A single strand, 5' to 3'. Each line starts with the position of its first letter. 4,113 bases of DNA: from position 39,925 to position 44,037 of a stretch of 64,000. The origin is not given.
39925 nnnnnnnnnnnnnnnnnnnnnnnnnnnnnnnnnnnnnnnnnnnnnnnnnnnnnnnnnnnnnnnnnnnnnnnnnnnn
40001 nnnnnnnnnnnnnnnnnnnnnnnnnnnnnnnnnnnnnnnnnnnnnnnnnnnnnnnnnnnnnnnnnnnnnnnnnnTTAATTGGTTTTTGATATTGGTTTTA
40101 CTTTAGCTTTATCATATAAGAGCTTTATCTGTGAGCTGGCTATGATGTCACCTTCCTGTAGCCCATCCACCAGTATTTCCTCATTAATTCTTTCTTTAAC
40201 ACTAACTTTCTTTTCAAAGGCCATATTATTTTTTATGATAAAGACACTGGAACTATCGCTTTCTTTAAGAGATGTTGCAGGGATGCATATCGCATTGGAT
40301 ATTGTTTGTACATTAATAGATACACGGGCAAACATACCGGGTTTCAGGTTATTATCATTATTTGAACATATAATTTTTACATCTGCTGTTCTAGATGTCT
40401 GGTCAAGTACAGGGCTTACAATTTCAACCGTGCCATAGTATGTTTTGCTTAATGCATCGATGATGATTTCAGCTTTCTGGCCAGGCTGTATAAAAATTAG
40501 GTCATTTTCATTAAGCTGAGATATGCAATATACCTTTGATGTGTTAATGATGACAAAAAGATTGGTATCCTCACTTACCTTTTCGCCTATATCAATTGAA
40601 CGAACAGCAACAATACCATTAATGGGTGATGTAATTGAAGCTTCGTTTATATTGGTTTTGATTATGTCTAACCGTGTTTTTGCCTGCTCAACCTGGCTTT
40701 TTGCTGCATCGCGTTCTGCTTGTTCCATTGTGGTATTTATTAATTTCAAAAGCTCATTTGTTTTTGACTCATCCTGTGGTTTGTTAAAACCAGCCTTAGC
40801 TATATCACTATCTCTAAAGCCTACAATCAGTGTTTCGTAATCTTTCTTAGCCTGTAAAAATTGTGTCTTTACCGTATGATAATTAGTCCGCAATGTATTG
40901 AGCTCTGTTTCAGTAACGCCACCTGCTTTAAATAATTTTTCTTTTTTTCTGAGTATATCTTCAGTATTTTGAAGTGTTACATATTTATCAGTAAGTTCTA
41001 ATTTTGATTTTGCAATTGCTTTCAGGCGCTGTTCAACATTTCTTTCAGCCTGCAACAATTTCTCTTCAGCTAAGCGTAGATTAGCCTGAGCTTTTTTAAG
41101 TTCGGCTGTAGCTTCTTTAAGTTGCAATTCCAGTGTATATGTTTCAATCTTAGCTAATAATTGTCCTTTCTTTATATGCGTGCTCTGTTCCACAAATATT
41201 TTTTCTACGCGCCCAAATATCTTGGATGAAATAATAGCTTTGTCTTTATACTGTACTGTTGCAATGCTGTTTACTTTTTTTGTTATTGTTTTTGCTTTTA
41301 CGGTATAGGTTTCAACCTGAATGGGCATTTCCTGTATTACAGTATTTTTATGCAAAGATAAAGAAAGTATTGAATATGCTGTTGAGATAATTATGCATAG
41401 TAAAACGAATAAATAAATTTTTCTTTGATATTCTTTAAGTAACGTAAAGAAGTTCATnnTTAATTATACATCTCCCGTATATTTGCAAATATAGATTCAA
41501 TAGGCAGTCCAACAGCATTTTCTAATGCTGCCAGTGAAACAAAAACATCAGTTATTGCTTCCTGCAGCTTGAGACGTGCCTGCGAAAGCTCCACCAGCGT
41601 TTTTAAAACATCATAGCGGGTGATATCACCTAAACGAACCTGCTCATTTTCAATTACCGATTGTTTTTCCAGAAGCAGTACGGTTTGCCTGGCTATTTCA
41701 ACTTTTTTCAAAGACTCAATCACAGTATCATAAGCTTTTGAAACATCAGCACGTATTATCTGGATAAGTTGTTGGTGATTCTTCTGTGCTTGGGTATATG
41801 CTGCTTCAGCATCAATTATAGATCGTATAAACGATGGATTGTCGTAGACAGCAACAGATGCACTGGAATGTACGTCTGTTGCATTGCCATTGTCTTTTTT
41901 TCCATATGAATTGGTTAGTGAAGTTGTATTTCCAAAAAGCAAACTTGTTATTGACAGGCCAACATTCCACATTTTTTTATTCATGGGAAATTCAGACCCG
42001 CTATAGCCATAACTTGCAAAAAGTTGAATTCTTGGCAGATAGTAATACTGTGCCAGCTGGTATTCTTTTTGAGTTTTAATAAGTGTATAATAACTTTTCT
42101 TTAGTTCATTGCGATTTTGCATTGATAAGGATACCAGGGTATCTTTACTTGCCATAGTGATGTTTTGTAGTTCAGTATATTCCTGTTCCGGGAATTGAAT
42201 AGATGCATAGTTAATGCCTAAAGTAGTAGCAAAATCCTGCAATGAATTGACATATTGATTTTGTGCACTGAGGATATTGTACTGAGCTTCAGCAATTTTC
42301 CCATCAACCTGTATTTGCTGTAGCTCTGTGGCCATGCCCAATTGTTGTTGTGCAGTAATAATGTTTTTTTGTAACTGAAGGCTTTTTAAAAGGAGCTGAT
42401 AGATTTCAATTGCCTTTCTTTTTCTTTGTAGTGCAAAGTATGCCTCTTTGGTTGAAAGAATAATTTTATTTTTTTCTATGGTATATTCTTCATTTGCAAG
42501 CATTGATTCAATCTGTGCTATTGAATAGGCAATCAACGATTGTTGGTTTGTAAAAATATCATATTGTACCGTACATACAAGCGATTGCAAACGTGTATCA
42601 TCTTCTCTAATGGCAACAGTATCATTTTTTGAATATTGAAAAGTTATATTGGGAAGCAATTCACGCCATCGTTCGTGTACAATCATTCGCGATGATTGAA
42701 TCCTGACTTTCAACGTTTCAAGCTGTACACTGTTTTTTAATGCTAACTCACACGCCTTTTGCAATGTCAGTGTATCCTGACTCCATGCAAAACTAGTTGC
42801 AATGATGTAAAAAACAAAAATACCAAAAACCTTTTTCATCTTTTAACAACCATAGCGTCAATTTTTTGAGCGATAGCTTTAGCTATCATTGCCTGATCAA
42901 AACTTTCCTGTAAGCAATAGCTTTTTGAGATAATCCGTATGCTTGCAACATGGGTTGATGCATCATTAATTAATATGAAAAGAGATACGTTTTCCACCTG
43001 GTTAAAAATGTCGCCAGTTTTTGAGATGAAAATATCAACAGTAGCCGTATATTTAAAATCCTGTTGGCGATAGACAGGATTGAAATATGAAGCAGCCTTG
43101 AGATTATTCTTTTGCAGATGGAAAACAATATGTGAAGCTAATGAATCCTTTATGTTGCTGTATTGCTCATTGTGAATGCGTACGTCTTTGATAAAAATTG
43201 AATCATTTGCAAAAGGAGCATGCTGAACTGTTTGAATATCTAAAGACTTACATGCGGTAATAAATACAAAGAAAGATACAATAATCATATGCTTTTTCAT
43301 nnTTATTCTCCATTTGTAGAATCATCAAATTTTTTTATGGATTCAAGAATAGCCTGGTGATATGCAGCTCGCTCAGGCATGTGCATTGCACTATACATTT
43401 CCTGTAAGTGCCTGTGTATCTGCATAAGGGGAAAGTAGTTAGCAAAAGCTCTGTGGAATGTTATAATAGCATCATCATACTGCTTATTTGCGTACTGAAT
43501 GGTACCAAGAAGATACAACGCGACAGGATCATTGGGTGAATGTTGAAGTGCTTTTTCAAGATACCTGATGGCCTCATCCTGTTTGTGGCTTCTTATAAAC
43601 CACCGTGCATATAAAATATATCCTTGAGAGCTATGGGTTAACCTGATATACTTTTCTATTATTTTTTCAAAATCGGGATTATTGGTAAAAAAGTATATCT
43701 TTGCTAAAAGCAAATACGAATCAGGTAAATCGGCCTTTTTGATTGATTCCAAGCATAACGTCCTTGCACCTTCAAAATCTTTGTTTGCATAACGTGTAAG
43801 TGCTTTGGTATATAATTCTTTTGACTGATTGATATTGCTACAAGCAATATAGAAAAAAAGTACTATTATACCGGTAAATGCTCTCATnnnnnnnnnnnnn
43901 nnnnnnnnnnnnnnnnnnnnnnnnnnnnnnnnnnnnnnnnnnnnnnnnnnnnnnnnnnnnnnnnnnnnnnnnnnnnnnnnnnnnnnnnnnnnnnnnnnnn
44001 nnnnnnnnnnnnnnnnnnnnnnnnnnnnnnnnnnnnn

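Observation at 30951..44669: Nine-gene, translationally coupled efflux-like operon with five accessory lipoproteins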

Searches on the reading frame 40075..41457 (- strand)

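Call 4: search_protein_families(library=pfam, proteins=[window:40075-41457:-], max_evalue=0.01)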
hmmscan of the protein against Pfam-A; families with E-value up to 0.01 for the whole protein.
window:40075-41457:- (460 aa): 5 families
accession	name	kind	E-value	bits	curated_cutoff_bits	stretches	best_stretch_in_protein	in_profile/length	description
PF16576.10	HlyD_D23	-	2.6e-28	99.2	30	2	235-377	77-214/214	Barrel-sandwich domain of CusB or HlyD membrane-fusion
PF13437.12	HlyD_3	-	4.6e-13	50.3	22.2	1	275-374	2-106/106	HlyD family secretion protein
PF13533.13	Biotin_lipoyl_2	-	0.00023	21.4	29.8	1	75-105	2-32/32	Biotin-lipoyl like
PF02321.23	OEP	-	0.0019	18.5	22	1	162-211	130-179/187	Outer membrane efflux protein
PF00364.28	Biotin_lipoyl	-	0.0085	16.3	22.1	0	60-104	28-73/73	Biotin-requiring enzyme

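Call 5: search_protein_families(library=ncbifam, proteins=[window:40075-41457:-], max_evalue=0.01)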
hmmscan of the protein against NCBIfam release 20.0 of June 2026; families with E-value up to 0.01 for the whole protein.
window:40075-41457:- (460 aa): 25 families
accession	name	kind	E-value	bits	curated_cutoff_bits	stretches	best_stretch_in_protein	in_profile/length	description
TIGR01730.1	RND_mfp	subfamily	5.1e-56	190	94.9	2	243-455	105-321/322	efflux RND transporter periplasmic adaptor subunit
TIGR00999.1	8a0102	subfamily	3.5e-35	121.4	319.3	1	168-447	3-270/271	CzcB/NccB family metal efflux transporter periplasmic adaptor subunit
NF002939.0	PRK03598.1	equivalog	1e-28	100.5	393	2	233-377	165-321/332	secretion protein HlyD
TIGR00998.1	8a0101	subfamily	2.8e-27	95.6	390.8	1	72-348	41-282/334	EmrA/EmrK family multidrug efflux transporter periplasmic adaptor subunit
TIGR02971.1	heterocyst_DevB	subfamily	1.9e-24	86.7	129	1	82-354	25-285/327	ABC exporter membrane fusion protein, DevB family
NF008589.1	PRK11556.1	equivalog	2.5e-22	79.3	391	2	245-454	165-386/392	MdtA/MuxA family multidrug efflux RND transporter periplasmic adaptor subunit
NF007785.0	PRK10476.1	equivalog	3e-20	72.3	376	2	248-347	184-284/347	multidrug transporter subunit MdtN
NF008606.0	PRK11578.1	equivalog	5.9e-19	68.4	342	2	241-441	152-362/371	macrolide transporter subunit MacA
NF038010.1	ABC_adapt_DarC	equivalog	1.6e-17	63.4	450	2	254-441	212-402/417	darobactin export ABC transporter periplasmic adaptor subunit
NF045680.1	DiMtlExpIhpB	equivalog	2.3e-14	53.2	450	1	274-441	139-308/326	divalent metal ion exporter adaptor subunit IhpB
NF007132.1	PRK09578.1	equivalog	2.7e-14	52.7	512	2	351-458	268-378/396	MexX/AxyX family multidrug efflux RND transporter periplasmic adaptor subunit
NF007850.1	PRK10559.1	equivalog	5.9e-14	51.9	400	2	247-373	120-247/303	p-hydroxybenzoic acid efflux pump subunit AaeA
NF045904.1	RND-peri-MexE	equivalog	2.8e-13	49.5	714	2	221-439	114-352/390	multidrug efflux RND transporter periplasmic adaptor subunit MexE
TIGR01843.1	type_I_hlyD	subfamily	4.1e-12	45.8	208.65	1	131-349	142-353/422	HlyD family type I secretion periplasmic adaptor subunit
NF007303.0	PRK09783.1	subfamily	2e-11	42.9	390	1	266-453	208-398/414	copper/silver efflux system membrane fusion protein CusB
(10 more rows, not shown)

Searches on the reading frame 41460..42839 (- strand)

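Call 4: search_protein_families(library=pfam, proteins=[window:41460-42839:-], max_evalue=0.01)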
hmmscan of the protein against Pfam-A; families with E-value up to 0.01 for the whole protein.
window:41460-42839:- (459 aa): 1 family
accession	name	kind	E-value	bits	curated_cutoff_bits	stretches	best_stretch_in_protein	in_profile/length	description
PF02321.23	OEP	-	1.1e-42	146.5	22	2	233-444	2-187/187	Outer membrane efflux protein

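Call 5: search_protein_families(library=ncbifam, proteins=[window:41460-42839:-], max_evalue=0.01)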
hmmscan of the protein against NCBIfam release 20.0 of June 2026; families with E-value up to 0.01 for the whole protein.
window:41460-42839:- (459 aa): 4 families
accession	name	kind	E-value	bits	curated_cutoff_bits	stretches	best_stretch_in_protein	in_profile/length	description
TIGR01844.1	type_I_sec_TolC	subfamily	4.7e-19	68.7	225.15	1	24-444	3-398/414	TolC family outer membrane protein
TIGR01845.1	outer_NodT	subfamily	1.1e-09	37.7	210.05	1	26-402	59-446/460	efflux transporter outer membrane subunit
NF045679.1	DiMtlExpIhpA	equivalog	6.1e-08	31.7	650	1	317-447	287-416/424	divalent metal ion exporter subunit IhpA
TIGR01712.1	phage_N6A_met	equivalog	0.0091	15.5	97.05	0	315-395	50-126/165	phage N-6-adenine-methyltransferase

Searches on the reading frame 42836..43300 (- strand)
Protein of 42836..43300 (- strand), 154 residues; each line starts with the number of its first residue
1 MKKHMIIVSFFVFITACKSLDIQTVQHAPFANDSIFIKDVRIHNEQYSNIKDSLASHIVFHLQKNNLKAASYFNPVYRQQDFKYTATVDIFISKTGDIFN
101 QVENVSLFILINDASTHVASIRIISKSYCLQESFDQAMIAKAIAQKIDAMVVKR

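Call 4: search_protein_families(library=pfam, proteins=[window:42836-43300:-], max_evalue=0.01)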
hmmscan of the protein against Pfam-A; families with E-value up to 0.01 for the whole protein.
window:42836-43300:- (154 aa): 0 families

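Call 5: search_protein_families(library=ncbifam, proteins=[window:42836-43300:-], max_evalue=0.01)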
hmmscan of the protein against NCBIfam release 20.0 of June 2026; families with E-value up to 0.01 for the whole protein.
window:42836-43300:- (154 aa): 0 families

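Call 22: find_homologous_proteins(query=window:42836-43300:-)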
Query window:42836-43300:- (154 aa): 9 proteins with E <= 0.001 among 16 candidates.
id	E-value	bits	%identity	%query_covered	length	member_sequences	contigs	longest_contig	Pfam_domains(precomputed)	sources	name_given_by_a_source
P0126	9.0e-92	322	100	100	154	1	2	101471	-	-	-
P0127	1.6e-79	283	87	100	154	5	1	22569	-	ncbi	ncbi:MAG: hypothetical protein AB1444_13220 [Spirochaetota bacterium]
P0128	8.4e-73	261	85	97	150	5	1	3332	-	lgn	-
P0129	2.7e-70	253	76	100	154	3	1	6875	-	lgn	-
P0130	1.8e-68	247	77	97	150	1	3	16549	-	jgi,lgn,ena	jgi:hypothetical protein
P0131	3.7e-68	246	75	97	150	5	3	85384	-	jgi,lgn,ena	-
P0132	3.4e-67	243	77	97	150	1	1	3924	-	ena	-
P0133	9.0e-51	190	60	96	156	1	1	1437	-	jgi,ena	-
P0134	8.0e-44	167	58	92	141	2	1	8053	-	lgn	-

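Call 35: predict_structure(alignment_id=A2)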
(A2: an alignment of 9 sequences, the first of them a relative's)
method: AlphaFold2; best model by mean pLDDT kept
length: 154 residues; sequences in the alignment: 9
mean_pLDDT: 83.9   pTM: 0.77
mean pLDDT of the five models: 83.9, 82.5, 70.2, 56.9, 40.1
residues with pLDDT >= 90: 79; 70-90: 53; 50-70: 7; < 50: 15
segments of 3 or more residues with pLDDT < 50: 1-14
pLDDT, mean of each block of 10 residues (from residue 1): 45 61 83 88 89 95 93 91 94 82 90 89 89 90 90 59
secondary structure, 60 per line:
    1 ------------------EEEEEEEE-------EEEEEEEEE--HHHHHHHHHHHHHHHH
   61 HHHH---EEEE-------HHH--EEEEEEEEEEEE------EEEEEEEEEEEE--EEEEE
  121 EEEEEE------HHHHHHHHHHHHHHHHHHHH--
elements in order: E19-26 E34-42 H45-64 E68-71 E84-95 E102-113 E116-126 H133-152

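Call 38: fold_search(model_id=the predicted structure, library=pdb)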
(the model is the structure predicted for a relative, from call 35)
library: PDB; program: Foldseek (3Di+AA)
matches with E <= 10: 1396; with E <= 0.001: 21
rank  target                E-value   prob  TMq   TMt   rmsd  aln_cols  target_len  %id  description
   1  5t10_B                2.1e-07  1.00  0.61  0.66   4.3       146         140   12  PelC dodecamer from Paraburkholderia phytofirmans, space group P6 (released 2017-03-15)
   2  5t11_F                2.2e-07  1.00  0.61  0.68   4.6       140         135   11  PelC L103M dodecamer from Paraburkholderia phytofirmans, space group C2 (released 2017-03-15)
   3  5t0z_A                2.4e-07  1.00  0.62  0.60   4.2       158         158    6  PelC from Geobacter metallireducens (released 2017-03-15)
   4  5t11_A                3.0e-07  1.00  0.61  0.68   4.7       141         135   11  PelC L103M dodecamer from Paraburkholderia phytofirmans, space group C2 (released 2017-03-15)
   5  5t11_H                3.0e-07  1.00  0.59  0.66   4.9       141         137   12  PelC L103M dodecamer from Paraburkholderia phytofirmans, space group C2 (released 2017-03-15)
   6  5t11_G                3.0e-07  1.00  0.60  0.66   4.9       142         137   12  PelC L103M dodecamer from Paraburkholderia phytofirmans, space group C2 (released 2017-03-15)
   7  5t11_K                3.2e-07  1.00  0.59  0.68   4.4       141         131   10  PelC L103M dodecamer from Paraburkholderia phytofirmans, space group C2 (released 2017-03-15)
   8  5t0z_B                3.4e-07  1.00  0.66  0.65   3.9       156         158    8  PelC from Geobacter metallireducens (released 2017-03-15)
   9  5t0z_C                3.9e-07  1.00  0.54  0.54   5.9       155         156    8  PelC from Geobacter metallireducens (released 2017-03-15)
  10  5t11_B                4.4e-07  1.00  0.61  0.66   4.6       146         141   12  PelC L103M dodecamer from Paraburkholderia phytofirmans, space group C2 (released 2017-03-15)
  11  5t11_L                5.0e-07  1.00  0.60  0.67   4.9       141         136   11  PelC L103M dodecamer from Paraburkholderia phytofirmans, space group C2 (released 2017-03-15)
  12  5t11_D                5.0e-07  1.00  0.60  0.67   4.5       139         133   12  PelC L103M dodecamer from Paraburkholderia phytofirmans, space group C2 (released 2017-03-15)
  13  5t11_E                5.3e-07  1.00  0.60  0.66   4.6       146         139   12  PelC L103M dodecamer from Paraburkholderia phytofirmans, space group C2 (released 2017-03-15)
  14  5t10_C                6.9e-07  1.00  0.61  0.67   4.7       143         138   12  PelC dodecamer from Paraburkholderia phytofirmans, space group P6 (released 2017-03-15)
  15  5t0z_D                8.8e-07  1.00  0.58  0.58   5.3       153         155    6  PelC from Geobacter metallireducens (released 2017-03-15)
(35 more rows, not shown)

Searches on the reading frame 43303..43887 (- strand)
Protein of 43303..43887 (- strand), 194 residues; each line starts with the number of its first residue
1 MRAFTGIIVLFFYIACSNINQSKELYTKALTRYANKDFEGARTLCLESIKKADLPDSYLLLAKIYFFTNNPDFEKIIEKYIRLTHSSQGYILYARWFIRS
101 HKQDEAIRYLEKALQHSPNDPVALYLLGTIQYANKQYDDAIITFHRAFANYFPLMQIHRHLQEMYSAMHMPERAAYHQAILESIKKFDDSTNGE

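Call 4: search_protein_families(library=pfam, proteins=[window:43303-43887:-], max_evalue=0.01)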
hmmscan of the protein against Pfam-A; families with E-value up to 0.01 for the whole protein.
window:43303-43887:- (194 aa): 20 families
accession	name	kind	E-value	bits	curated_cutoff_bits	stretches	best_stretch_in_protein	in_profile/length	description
PF07719.23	TPR_2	-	5.4e-13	48.4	27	2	89-120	3-34/34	Tetratricopeptide repeat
PF14559.12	TPR_19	-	8.7e-12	45.6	25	1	104-146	8-50/68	Tetratricopeptide repeat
PF00515.34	TPR_1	-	1e-10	41.4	27.8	1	122-147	2-27/34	Tetratricopeptide repeat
PF13428.12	TPR_14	-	1.6e-10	41.1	23.5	1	89-129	3-43/44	Tetratricopeptide repeat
PF12895.13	ANAPC3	-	8.2e-09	36.1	27.2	1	101-147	3-49/82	Anaphase-promoting complex, cyclosome, subunit 3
PF13181.12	TPR_8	-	6e-08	32.7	25.7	0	102-119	16-33/34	Tetratricopeptide repeat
PF13432.12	TPR_16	-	1.4e-07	32.2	32.7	1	102-147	12-57/65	Tetratricopeptide repeat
PF13424.12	TPR_12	-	3.6e-07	30.7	30.1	0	89-115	47-73/77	Tetratricopeptide repeat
PF13174.12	TPR_6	-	4.2e-07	30.6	26.3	1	123-151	2-30/33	Tetratricopeptide repeat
PF13431.12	TPR_17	-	1.2e-06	28.8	24.4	1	110-141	2-33/34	Tetratricopeptide repeat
PF25063.1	ARM_TT21_C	-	1.3e-06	28.9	35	1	87-148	95-156/209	Tetratricopeptide repeat protein 21 C-terminal ARM domain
PF25062.1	ARM_TT21_N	-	5.2e-06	26.8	40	1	51-152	95-199/222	Tetratricopeptide repeat protein 21 N-terminal ARM repeat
PF13414.12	TPR_11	-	2.5e-05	24.3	26.8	1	102-134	9-41/42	TPR repeat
PF23914.1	TPR_CcmH_CycH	-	0.00025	21.4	42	1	91-146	88-146/158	Cytochrome c-type biogenesis protein H TPR domain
PF25060.1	ARM_TT21_2nd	-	0.001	19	27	0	24-66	224-267/270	Tetratricopeptide repeat protein 21 second ARM domain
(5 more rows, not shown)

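Call 5: search_protein_families(library=ncbifam, proteins=[window:43303-43887:-], max_evalue=0.01)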
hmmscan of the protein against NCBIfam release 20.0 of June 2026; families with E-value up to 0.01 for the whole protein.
window:43303-43887:- (194 aa): 16 families
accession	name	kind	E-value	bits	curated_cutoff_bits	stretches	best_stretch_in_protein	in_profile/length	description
TIGR02917.1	PEP_TPR_lipo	equivalog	2.7e-11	42.1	312.2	1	21-147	260-389/899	XrtA/PEP-CTERM system TPR-repeat protein PrsT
NF040959.1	MamA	equivalog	4.7e-09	36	200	1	94-177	112-195/204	magnetosome protein MamA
NF047371.1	FlcA_CTERM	equivalog_domain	1.3e-07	30.5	300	1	16-149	405-501/646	periplasmic flagellar collar protein FlcA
TIGR00540.1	TPR_hemY_coli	hypoth_equivalog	1.6e-07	30.5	142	1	97-177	302-381/385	heme biosynthesis-associated TPR protein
NF008757.0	PRK11788.1-5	equivalog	4.3e-07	29.4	363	2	94-169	187-270/388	lipopolysaccharide assembly protein LapB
TIGR02795.1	tol_pal_ybgF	equivalog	1.3e-05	25.8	90.1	1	104-151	19-69/119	tol-pal system protein YbgF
NF041522.1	TPR_sll0314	equivalog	1.3e-05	24.6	225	1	101-172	194-265/275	Sll0314/Alr1548 family TPR repeat-containing protein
NF052400.1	M48_BAM_BepA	equivalog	5.1e-05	22.2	570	1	18-179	303-464/483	beta-barrel assembly-enhancing protease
TIGR00990.1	3a0801s09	subfamily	6.9e-05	21.7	757.25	1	71-189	352-465/615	mitochondrial import receptor subunit TOM70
TIGR02521.1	type_IV_pilW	equivalog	0.00018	21.1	154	1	97-146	145-194/234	type IV pilus biogenesis/stability protein PilW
NF052312.1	T9SS_PorW_SprE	equivalog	0.00018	20.3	250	1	81-153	173-248/716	type IX secretion system periplasmic lipoprotein PorW/SprE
NF033920.0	C39_PA2778_fam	equivalog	0.00035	20.1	150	1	87-174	156-243/255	PA2778 family cysteine peptidase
NF052415.1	T3SS_chap_SctY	equivalog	0.00056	20.4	70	0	94-150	13-69/106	type III secretion apparatus assembly chaperone SctY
NF008756.0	PRK11788.1-4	equivalog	0.0014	17.7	474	1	86-169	179-263/389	lipopolysaccharide assembly protein LapB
NF047558.1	TPR_END_plus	domain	0.0022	17.9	32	0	94-119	6-31/56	TPR end-of-group domain-containing protein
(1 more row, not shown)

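Call 60: search_solved_structures(query=window:43303-43887:-, max_evalue=0.01)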
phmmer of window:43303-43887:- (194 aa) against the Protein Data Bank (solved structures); distinct sequences matched with E-value up to 0.01: 45.
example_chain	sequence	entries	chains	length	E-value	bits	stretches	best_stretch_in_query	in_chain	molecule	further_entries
9qhb_A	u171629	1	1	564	3.9e-23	85.5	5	96-148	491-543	Engineered tetratricopeptide repeat protein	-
8bu0_A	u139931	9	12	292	1.2e-18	70.9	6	96-148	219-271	Consensus tetratricopeptide repeat protein | Crystal structure of an 8-repeat consensus TPR superhelix with Zinc. | Monomer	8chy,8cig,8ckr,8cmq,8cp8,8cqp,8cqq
9qhc_A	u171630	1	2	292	9.2e-13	51.7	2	96-148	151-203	Engineered tetratricopeptide repeat protein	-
2fo7_A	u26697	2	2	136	2.6e-10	43.7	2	96-148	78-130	SYNTHETIC CONSENSUS TPR PROTEIN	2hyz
8bda_E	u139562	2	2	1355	4.1e-10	43.1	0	58-151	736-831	Intraflagellar transport protein 139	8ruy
8ch0_A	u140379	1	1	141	4.9e-10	42.8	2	94-148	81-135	Consensus tetratricopeptide repeat protein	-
1na0_A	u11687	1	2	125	3.1e-09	40.2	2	101-148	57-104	designed protein CTPR3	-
2wqh_A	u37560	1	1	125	9.6e-09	38.6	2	101-151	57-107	CTPR3Y3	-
7obi_A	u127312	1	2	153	1.4e-07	34.8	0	104-146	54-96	CTPR-rv4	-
8fgw_D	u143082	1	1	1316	2.9e-07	33.8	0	87-148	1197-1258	Tetratricopeptide repeat protein 21B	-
8hmc_C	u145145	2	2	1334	5.5e-07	32.9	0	69-182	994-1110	Tetratricopeptide repeat protein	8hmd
8bbe_D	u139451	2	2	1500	7.5e-07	32.4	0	87-148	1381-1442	SNAP-tag,Tetratricopeptide repeat protein 21B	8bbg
6v8e_A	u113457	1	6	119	1.1e-06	31.9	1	97-148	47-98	Designed protein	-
1na3_A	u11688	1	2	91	2.2e-06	30.9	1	94-148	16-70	designed protein CTPR2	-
6vfh_A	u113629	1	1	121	2.4e-06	30.8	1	97-148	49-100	T33_dn10A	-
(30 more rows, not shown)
